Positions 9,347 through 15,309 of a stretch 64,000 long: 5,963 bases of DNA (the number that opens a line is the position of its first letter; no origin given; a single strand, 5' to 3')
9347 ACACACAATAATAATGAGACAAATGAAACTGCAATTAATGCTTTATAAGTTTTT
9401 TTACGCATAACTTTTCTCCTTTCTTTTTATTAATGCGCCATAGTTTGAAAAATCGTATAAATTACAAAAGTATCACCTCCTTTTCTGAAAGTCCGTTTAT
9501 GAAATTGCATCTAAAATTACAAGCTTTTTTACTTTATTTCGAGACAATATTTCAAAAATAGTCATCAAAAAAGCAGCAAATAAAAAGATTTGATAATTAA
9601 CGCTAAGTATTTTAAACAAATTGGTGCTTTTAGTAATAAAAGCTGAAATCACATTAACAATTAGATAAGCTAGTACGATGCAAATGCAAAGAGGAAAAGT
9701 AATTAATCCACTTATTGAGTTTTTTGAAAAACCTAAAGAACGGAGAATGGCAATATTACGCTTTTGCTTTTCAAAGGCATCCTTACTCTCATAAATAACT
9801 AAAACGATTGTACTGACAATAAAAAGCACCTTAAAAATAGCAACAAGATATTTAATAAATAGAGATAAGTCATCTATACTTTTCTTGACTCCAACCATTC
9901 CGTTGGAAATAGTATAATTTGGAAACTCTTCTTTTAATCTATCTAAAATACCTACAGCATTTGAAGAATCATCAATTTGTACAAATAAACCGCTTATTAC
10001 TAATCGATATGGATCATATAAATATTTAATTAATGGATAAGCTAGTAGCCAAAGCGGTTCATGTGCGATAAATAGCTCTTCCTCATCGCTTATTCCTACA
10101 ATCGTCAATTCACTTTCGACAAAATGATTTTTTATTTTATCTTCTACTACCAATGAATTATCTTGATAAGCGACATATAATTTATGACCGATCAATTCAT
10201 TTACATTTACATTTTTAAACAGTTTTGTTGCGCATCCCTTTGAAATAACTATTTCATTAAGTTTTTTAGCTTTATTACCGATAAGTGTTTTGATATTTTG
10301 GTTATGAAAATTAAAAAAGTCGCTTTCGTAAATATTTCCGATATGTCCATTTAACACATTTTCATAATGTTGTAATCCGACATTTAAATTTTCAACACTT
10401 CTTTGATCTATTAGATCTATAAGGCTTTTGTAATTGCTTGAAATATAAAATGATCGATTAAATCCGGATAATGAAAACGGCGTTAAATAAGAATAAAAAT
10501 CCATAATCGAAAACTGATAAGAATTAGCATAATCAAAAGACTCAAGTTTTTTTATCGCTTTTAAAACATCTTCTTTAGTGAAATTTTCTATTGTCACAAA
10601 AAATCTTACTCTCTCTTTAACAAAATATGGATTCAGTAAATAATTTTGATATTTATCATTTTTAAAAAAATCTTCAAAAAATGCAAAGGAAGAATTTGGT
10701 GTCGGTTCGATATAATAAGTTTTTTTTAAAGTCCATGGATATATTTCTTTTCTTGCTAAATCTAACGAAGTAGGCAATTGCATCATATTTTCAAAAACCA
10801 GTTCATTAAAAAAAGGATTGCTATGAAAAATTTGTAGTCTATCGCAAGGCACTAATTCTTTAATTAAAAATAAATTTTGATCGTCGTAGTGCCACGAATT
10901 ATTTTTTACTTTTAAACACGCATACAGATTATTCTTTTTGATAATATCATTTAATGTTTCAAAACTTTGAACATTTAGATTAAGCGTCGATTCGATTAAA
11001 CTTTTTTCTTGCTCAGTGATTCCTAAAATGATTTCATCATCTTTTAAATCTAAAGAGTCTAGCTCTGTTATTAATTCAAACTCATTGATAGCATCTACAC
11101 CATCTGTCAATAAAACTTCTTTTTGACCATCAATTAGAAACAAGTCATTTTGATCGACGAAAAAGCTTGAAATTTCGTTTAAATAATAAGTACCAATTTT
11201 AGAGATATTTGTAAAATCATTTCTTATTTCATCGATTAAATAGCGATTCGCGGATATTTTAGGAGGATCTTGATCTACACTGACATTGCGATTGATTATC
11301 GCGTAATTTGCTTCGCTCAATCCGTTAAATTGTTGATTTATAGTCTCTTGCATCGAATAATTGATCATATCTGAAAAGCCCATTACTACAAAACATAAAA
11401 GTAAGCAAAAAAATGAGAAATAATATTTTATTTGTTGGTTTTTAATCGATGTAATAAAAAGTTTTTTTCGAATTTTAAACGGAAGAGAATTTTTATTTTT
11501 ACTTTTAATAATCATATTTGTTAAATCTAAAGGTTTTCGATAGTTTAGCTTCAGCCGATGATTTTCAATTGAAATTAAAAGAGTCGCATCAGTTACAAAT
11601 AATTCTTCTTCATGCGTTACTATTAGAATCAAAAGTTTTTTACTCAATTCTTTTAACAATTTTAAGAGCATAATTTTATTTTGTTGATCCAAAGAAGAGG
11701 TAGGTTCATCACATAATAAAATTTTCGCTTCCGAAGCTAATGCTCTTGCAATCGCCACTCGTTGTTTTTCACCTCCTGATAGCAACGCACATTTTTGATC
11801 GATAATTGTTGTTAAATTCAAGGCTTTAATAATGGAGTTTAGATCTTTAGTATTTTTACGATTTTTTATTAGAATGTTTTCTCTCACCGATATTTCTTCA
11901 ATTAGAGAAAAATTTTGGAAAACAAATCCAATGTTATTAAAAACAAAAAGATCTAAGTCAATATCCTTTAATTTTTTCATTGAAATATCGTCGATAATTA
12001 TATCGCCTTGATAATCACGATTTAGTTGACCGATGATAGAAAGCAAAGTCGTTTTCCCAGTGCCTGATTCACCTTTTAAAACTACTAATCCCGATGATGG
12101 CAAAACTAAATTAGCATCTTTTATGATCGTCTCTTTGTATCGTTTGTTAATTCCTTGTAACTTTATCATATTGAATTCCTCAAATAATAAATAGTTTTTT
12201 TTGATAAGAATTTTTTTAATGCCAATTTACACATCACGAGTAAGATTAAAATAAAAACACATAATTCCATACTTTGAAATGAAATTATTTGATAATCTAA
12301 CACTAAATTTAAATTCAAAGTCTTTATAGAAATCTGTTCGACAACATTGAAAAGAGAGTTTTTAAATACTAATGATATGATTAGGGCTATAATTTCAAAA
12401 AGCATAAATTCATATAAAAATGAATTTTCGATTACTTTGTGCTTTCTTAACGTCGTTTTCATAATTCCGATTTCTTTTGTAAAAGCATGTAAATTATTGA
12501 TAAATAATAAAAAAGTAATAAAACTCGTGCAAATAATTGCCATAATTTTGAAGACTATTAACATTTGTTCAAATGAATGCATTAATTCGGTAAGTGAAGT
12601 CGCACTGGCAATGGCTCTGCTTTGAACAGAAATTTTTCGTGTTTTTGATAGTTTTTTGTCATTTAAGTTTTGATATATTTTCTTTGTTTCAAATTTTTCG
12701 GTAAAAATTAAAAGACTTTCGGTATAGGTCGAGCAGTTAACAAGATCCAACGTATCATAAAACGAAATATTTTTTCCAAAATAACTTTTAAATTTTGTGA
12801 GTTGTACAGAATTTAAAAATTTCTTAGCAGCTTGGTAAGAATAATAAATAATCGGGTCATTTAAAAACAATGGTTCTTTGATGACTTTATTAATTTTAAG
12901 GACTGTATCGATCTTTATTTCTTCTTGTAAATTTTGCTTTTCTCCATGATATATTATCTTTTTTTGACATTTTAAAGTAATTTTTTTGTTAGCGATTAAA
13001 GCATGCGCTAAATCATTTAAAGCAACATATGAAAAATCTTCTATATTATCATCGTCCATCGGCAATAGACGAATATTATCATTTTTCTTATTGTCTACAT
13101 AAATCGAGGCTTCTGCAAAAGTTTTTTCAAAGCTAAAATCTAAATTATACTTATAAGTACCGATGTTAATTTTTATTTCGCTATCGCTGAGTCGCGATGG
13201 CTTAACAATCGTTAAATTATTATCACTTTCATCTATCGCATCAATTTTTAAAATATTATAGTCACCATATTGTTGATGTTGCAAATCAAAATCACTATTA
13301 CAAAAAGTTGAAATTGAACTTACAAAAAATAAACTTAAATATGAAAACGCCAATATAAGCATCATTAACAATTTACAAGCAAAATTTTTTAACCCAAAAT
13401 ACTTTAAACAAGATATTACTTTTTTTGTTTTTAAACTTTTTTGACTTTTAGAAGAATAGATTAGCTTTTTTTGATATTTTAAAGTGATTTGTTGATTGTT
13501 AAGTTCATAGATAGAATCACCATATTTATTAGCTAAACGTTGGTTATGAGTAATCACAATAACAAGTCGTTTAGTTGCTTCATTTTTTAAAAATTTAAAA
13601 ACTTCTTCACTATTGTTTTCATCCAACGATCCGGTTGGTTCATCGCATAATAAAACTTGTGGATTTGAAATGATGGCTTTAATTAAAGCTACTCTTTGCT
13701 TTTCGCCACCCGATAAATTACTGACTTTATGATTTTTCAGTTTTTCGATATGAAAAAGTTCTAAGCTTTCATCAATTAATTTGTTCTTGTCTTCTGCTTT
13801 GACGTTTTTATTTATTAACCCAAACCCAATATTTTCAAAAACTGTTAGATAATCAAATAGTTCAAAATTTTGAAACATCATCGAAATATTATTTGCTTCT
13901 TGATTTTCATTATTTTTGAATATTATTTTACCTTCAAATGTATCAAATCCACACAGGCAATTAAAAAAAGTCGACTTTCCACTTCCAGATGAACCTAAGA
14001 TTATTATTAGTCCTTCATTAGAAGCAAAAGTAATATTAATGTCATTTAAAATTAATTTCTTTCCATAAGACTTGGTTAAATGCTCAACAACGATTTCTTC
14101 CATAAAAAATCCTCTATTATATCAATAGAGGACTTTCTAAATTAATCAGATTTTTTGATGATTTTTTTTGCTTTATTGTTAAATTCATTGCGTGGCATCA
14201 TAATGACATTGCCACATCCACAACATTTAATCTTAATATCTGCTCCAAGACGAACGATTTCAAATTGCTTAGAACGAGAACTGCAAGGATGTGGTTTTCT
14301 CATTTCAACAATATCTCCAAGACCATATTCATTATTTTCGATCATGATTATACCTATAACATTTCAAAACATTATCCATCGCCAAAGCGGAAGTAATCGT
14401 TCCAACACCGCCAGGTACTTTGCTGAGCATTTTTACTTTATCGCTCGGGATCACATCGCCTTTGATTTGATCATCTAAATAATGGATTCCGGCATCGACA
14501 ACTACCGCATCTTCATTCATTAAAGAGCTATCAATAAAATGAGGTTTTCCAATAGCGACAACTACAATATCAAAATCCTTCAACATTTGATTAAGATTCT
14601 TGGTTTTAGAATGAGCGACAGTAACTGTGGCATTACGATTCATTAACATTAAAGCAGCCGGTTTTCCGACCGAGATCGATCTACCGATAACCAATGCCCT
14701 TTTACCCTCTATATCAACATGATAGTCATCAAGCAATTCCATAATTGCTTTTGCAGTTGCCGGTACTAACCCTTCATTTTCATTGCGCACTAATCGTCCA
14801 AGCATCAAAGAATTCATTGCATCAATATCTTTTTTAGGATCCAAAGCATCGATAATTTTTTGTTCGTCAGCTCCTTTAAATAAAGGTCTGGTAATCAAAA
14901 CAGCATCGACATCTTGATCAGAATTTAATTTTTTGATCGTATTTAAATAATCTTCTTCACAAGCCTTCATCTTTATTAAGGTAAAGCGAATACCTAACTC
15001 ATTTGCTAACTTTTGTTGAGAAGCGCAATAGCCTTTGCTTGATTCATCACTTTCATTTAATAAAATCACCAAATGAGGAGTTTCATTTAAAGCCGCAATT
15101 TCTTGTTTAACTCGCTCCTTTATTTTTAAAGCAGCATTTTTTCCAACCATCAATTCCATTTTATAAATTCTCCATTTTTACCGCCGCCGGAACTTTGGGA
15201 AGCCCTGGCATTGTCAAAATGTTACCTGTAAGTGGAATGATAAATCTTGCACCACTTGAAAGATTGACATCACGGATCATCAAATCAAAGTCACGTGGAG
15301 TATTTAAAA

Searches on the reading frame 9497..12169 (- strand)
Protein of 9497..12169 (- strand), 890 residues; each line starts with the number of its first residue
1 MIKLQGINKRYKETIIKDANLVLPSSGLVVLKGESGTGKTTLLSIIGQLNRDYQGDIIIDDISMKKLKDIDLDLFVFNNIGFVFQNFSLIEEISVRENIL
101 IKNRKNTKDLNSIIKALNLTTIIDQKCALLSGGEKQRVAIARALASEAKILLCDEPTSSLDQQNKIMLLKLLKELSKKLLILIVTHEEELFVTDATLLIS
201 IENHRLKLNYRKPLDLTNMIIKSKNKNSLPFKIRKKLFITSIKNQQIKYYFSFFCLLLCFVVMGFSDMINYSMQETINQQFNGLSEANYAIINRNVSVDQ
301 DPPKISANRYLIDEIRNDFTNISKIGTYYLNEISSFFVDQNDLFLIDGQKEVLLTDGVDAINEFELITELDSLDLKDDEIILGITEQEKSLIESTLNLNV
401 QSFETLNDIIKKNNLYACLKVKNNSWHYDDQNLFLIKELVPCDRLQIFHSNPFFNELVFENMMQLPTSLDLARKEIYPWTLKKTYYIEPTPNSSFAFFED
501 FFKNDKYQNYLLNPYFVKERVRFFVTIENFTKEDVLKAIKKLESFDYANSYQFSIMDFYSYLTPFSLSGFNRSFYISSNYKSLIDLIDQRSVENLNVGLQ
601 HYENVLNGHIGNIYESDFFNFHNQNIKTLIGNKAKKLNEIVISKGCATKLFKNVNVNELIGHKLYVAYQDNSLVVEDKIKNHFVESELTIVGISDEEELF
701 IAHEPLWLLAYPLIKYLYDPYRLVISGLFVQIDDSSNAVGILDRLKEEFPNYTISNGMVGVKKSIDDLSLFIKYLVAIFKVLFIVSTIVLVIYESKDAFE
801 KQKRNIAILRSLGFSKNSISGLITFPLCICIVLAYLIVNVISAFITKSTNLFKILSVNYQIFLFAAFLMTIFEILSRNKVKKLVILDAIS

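Call 58: search_protein_families(library=pfam, proteins=[window:9497-12169:-], max_evalue=0.00001)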
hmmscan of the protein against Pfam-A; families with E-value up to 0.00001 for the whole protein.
window:9497-12169:- (890 aa): 2 families
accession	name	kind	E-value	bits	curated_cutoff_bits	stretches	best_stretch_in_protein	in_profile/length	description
PF00005.33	ABC_tran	-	2.8e-28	99.7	25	1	17-158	2-137/137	ABC transporter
PF02463.25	SMC_N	-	3.6e-07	30.3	40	1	26-193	24-204/220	RecF/RecN/SMC N terminal domain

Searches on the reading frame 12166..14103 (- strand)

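Call 58: search_protein_families(library=pfam, proteins=[window:12166-14103:-], max_evalue=0.00001)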
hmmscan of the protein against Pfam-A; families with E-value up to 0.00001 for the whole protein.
window:12166-14103:- (645 aa): 3 families
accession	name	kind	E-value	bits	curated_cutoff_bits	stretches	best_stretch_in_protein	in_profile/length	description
PF00005.33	ABC_tran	-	2e-27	96.9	25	1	19-157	1-136/137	ABC transporter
PF13304.12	AAA_21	-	1e-07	32.7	27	0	91-190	199-302/304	AAA domain, putative AbiEii toxin, Type IV TA system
PF02463.25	SMC_N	-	6e-07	29.5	40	1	23-204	17-214/220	RecF/RecN/SMC N terminal domain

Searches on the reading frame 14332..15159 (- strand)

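Call 58: search_protein_families(library=pfam, proteins=[window:14332-15159:-], max_evalue=0.00001)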
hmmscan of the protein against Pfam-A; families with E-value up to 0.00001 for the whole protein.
window:14332-15159:- (275 aa): 2 families
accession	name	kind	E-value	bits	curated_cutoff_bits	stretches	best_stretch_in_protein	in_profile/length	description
PF02882.25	THF_DHG_CYH_C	-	8e-49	165.5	27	1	119-270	4-158/160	Tetrahydrofolate dehydrogenase/cyclohydrolase, NAD(P)-binding domain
PF00763.28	THF_DHG_CYH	-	2.5e-26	92.7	32.8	1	6-113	3-115/115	Tetrahydrofolate dehydrogenase/cyclohydrolase, catalytic domain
